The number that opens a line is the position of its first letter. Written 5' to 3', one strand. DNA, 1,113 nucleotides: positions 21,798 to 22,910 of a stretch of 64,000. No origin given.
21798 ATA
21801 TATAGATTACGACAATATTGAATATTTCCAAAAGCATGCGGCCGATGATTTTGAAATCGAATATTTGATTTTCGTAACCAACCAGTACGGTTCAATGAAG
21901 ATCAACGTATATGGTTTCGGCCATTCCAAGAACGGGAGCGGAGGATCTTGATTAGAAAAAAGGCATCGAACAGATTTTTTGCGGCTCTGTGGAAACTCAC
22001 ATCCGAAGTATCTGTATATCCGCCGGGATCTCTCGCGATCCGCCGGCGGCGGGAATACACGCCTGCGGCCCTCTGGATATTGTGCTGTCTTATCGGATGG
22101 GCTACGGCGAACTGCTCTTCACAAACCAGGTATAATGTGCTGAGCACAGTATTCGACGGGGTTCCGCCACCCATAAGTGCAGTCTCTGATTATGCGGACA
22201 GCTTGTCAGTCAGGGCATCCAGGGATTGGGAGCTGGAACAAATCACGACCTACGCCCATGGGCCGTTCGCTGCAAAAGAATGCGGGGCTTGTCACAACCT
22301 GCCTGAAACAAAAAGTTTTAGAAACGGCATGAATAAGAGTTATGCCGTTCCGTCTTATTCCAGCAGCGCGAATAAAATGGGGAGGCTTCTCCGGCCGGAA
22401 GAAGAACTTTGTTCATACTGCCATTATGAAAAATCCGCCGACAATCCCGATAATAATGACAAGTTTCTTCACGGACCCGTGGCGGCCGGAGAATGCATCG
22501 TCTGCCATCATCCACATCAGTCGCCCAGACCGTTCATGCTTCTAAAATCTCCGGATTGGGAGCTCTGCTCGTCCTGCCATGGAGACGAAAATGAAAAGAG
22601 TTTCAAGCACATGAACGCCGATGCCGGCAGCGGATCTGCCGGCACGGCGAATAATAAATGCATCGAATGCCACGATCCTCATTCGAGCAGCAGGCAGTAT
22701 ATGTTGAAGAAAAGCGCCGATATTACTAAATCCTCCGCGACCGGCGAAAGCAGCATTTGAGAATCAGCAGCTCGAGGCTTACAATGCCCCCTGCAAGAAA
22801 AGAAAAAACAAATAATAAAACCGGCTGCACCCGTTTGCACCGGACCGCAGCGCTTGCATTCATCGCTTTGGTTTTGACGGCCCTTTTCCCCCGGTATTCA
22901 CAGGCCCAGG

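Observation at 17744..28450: Sigma-54-controlled gene cluster: four multihaem cytochromes, two NHL beta-propeller lipoproteins and a ~670-aa outer-membrane beta-barrel (candidate non-canonical porin-cytochrome electron conduit)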

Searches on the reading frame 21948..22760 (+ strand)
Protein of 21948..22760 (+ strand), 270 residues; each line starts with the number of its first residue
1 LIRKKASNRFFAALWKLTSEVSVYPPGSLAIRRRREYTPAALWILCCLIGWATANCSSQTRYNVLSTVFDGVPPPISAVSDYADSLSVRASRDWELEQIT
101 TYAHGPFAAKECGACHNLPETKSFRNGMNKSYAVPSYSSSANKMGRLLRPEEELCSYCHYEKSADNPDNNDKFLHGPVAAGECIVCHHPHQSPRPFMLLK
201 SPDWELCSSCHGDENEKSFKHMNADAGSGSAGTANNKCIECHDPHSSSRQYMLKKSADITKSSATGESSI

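Call 4: search_protein_families(library=pfam, proteins=[window:21948-22760:+], max_evalue=0.01)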
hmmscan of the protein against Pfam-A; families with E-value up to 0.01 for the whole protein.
window:21948-22760:+ (270 aa): 7 families
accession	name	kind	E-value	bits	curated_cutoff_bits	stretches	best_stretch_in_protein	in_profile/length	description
PF09699.15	Paired_CXXCH_1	-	7e-24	83.7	20.6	2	175-214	1-39/41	Doubled CXXCH motif (Paired_CXXCH_1)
PF22113.1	Mtrc-MtrF_II-IV_dom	-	7.5e-10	39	30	2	97-191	69-167/176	Outer membrane cytochrome MtrC/MtrF-like, domains II/IV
PF02085.21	Cytochrom_CIII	-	8.2e-08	33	22.9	1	172-250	22-90/101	Class III cytochrome C family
PF14522.11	Cytochrome_C7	-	1.7e-05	25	24.8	1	109-188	13-67/67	Cytochrome c7 and related cytochrome c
PF14537.11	Cytochrom_c3_2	-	7.4e-05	23.6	25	0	183-251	9-73/79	Cytochrome c3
PF24042.1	DUF7351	-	0.0061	16.8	31.2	0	109-203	21-117/177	Domain of unknown function (DUF7351)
PF13435.11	Cytochrome_C554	-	0.0074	17.6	20.8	0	111-187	1-83/84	Cytochrome c554 and c-prime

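Call 5: search_protein_families(library=ncbifam, proteins=[window:21948-22760:+], max_evalue=0.01)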
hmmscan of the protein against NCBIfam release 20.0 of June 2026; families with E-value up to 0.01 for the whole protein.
window:21948-22760:+ (270 aa): 5 families
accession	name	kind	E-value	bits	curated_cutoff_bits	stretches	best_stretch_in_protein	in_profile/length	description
TIGR01905.1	paired_CXXCH_1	subfamily_domain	3.5e-22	78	25.2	2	175-214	1-39/41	doubled CXXCH domain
TIGR03508.1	decahem_SO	subfamily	6.1e-11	42.3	192.2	1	104-256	29-164/258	DmsE family decaheme c-type cytochrome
NF041028.1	decahem_GSU2203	exception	4.4e-08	32.7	325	1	99-254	58-194/317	GSU2203 family decaheme c-type cytochrome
NF045713.1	CxxCH_16_HmcA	equivalog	0.0011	17.7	400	0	104-248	128-258/541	sulfate respiration complex hexadecaheme cytochrome HmcA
TIGR03153.1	cytochr_NrfH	equivalog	0.0067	16.5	134.2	0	201-261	25-78/138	cytochrome c nitrite reductase small subunit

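Call 65: search_solved_structures(query=window:21948-22760:+, max_evalue=0.1)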
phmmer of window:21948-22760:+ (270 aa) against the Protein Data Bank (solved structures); distinct sequences matched with E-value up to 0.1: 1.
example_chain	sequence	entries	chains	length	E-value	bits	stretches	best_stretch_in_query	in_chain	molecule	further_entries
6r2q_A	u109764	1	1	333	1.9e-08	37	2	152-247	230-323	Cystathionine beta-synthase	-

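Call 105: search_solved_structures(query=A8, max_evalue=0.01, show_alignments=1)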
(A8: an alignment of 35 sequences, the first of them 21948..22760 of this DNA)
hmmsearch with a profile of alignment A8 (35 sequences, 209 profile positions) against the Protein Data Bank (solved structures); distinct sequences matched with E-value up to 0.01: 28.
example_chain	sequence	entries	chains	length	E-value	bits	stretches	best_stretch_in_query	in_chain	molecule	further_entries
6r2q_A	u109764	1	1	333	4.4e-30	107.6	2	82-194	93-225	Cystathionine beta-synthase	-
3pmq_A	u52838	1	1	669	3.7e-15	58.8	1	79-188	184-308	Decaheme cytochrome c MtrF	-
28pb_A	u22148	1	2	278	4.1e-11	45.6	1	88-193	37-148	Cytochrome c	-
1h29_A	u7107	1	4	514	2.4e-09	39.8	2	98-190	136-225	HIGH-MOLECULAR-WEIGHT CYTOCHROME C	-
1gws_A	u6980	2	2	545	2.7e-09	39.7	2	98-192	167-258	HIGH-MOLECULAR-WEIGHT CYTOCHROME C | High-molecular-weight cytochrome c precursor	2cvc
2e84_A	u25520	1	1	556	9.9e-08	34.6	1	102-194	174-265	High-molecular-weight cytochrome c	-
6qvm_A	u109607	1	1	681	1.6e-07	33.9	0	84-172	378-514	Multiheme cytochrome cf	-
9eov_A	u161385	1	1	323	1.7e-07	33.8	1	78-185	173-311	Extracellular iron oxide respiratory system surface decaheme cytochrome c component MtrC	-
7qth_A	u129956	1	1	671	2.3e-07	33.4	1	78-196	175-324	Extracellular iron oxide respiratory system surface decaheme cytochrome c component MtrC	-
7o7g_A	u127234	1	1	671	2.5e-07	33.3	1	78-196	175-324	Extracellular iron oxide respiratory system surface decaheme cytochrome c component MtrC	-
2j7a_C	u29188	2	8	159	2.7e-07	33.2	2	150-186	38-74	CYTOCHROME C QUINOL DEHYDROGENASE NRFH | NAPC/NIRT CYTOCHROME C FAMILY PROTEIN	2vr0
7tfs_A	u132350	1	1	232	2.9e-07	33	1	130-161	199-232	Cytochrome c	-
8qc9_A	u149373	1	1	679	2.9e-07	33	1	78-196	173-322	Extracellular iron oxide respiratory system surface decaheme cytochrome c component MtrC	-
8qbz_A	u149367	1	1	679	3.5e-07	32.7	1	78-196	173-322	Extracellular iron oxide respiratory system surface decaheme cytochrome c component MtrC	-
8qbq_A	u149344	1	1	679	3.5e-07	32.7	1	78-196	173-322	Extracellular iron oxide respiratory system surface decaheme cytochrome c component MtrC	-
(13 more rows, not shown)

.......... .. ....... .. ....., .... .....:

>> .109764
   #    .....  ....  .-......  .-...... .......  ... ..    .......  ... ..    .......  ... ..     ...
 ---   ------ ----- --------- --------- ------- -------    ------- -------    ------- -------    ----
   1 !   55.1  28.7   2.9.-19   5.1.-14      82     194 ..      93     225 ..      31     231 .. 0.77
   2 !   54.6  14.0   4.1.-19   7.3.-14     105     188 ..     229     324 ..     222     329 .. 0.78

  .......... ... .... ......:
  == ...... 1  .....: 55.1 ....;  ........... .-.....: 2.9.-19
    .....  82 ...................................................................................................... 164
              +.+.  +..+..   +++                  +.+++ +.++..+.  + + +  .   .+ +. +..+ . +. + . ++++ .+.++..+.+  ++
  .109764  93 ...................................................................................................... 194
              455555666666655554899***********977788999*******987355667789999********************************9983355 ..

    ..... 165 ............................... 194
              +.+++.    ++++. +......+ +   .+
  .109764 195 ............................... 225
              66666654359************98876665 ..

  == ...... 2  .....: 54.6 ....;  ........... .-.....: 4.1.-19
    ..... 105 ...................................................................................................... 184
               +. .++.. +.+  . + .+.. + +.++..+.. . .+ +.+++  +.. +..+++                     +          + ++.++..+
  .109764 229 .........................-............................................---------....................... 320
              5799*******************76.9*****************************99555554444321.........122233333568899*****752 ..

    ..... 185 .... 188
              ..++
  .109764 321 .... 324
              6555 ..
